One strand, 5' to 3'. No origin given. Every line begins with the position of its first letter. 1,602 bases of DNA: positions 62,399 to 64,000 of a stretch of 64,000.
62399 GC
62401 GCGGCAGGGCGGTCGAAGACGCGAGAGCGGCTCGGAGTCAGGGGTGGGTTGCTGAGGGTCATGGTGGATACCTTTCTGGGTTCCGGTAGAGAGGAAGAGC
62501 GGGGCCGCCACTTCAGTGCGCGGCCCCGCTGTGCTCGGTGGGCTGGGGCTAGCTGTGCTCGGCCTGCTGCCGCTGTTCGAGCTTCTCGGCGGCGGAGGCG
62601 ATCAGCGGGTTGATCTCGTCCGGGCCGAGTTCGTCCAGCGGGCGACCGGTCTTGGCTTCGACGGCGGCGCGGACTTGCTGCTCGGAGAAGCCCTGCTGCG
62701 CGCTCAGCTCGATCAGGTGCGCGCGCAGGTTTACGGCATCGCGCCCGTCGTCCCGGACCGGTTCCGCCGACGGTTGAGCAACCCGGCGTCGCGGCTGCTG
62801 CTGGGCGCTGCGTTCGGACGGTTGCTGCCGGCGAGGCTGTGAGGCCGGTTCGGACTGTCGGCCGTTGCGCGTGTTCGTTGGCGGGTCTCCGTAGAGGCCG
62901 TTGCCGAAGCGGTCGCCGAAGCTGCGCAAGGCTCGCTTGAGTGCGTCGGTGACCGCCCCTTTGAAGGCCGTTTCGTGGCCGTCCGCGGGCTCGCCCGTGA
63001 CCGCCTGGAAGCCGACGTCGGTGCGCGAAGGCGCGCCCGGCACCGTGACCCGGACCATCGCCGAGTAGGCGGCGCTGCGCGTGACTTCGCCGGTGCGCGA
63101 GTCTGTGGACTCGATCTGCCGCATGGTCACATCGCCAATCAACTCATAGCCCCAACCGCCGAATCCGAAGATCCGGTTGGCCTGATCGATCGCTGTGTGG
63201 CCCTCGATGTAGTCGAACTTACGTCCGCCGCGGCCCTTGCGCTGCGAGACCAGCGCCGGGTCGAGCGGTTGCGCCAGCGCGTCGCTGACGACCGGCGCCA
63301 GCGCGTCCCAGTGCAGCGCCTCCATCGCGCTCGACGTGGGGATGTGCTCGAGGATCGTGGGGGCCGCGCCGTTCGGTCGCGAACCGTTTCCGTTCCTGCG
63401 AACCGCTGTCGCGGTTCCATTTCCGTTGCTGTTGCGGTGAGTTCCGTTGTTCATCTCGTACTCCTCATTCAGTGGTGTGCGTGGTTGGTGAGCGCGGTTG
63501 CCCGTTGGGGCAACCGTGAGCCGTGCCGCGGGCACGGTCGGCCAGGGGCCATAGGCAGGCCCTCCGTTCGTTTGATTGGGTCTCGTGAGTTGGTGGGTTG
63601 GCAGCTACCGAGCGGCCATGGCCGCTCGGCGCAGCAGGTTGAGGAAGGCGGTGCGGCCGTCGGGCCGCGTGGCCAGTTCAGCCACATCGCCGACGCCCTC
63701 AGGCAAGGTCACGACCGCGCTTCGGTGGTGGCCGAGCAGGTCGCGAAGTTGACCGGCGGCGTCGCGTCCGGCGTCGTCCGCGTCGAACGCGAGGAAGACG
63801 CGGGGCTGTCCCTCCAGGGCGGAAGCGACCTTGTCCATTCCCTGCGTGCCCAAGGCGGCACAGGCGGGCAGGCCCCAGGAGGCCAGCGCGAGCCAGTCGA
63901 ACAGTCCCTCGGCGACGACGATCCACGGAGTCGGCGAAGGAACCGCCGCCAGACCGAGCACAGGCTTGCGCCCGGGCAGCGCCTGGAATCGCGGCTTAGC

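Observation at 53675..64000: Phage-like or integrative-element replication and recombination module with an orphan DNA methyltransferase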

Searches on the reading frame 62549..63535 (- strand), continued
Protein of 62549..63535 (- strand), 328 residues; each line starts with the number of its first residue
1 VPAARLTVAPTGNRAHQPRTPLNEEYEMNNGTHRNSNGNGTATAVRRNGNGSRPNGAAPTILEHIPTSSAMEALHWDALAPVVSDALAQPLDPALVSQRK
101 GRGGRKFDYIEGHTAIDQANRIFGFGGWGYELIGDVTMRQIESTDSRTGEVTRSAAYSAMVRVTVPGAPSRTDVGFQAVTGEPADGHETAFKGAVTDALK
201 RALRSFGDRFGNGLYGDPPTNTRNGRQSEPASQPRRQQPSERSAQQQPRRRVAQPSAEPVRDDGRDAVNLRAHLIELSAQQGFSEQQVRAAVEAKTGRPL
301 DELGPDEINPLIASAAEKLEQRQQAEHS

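Call 94: find_encoding_contigs(protein=P0409, flank=10000, max_places=4)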
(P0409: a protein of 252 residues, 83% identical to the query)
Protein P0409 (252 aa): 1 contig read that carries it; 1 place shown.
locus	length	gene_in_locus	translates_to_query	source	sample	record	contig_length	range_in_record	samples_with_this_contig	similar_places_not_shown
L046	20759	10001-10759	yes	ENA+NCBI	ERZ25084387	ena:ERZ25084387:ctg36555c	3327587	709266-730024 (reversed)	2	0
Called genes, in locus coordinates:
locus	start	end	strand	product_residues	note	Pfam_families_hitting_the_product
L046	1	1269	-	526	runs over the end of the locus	PF00239:Resolvase, PF07508:Recombinase, PF13408:Zn_ribbon_recom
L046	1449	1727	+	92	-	PF05015:HigB-like_toxin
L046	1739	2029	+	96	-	PF13560:HTH_31 (faint)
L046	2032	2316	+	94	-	-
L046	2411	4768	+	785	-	PF02810:SEC-C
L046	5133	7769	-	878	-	PF04851:ResIII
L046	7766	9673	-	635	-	PF01555:N6_N4_Mtase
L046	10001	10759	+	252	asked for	PF13545:HTH_Crp_2 (faint)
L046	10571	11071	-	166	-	-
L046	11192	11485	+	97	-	-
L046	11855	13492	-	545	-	PF01047:MarR (faint), PF13814:Replic_Relax (weak)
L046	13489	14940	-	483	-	PF10412:TrwB_AAD_bind (weak)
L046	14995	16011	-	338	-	-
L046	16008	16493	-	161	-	PF12846:AAA_10 (weak)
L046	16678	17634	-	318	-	PF05598:DUF772, PF01609:DDE_Tnp_1, PF13612:DDE_Tnp_1_3 (weak), PF13359:DDE_Tnp_4, PF13751:DDE_Tnp_1_6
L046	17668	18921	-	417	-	PF11130:TraC_F_IV (weak), PF19044:P-loop_TraG (weak), PF01935:DUF87 (weak)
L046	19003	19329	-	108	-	-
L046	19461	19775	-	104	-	-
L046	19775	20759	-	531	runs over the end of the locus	-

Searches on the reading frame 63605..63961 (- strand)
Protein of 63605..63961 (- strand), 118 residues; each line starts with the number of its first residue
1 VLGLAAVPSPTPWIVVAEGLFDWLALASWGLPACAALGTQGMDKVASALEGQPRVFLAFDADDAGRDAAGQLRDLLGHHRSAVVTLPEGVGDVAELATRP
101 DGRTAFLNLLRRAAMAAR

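Call 6: search_protein_families(library=pfam, proteins=[window:63605-63961:-], max_evalue=0.01)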
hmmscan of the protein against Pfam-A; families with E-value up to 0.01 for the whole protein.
window:63605-63961:- (118 aa): 4 families
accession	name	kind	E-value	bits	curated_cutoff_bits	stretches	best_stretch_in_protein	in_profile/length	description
PF13155.12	Toprim_2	-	6.3e-12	46.1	22.1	1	15-95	1-86/88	Toprim-like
PF13362.12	Toprim_3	-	3.8e-09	37.3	27.2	1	14-95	2-87/95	Toprim domain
PF13662.12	Toprim_4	-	0.00045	20.8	25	1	14-76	3-74/85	Toprim domain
PF01751.28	Toprim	-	0.0056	17.3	23.1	0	16-77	4-85/96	Toprim domain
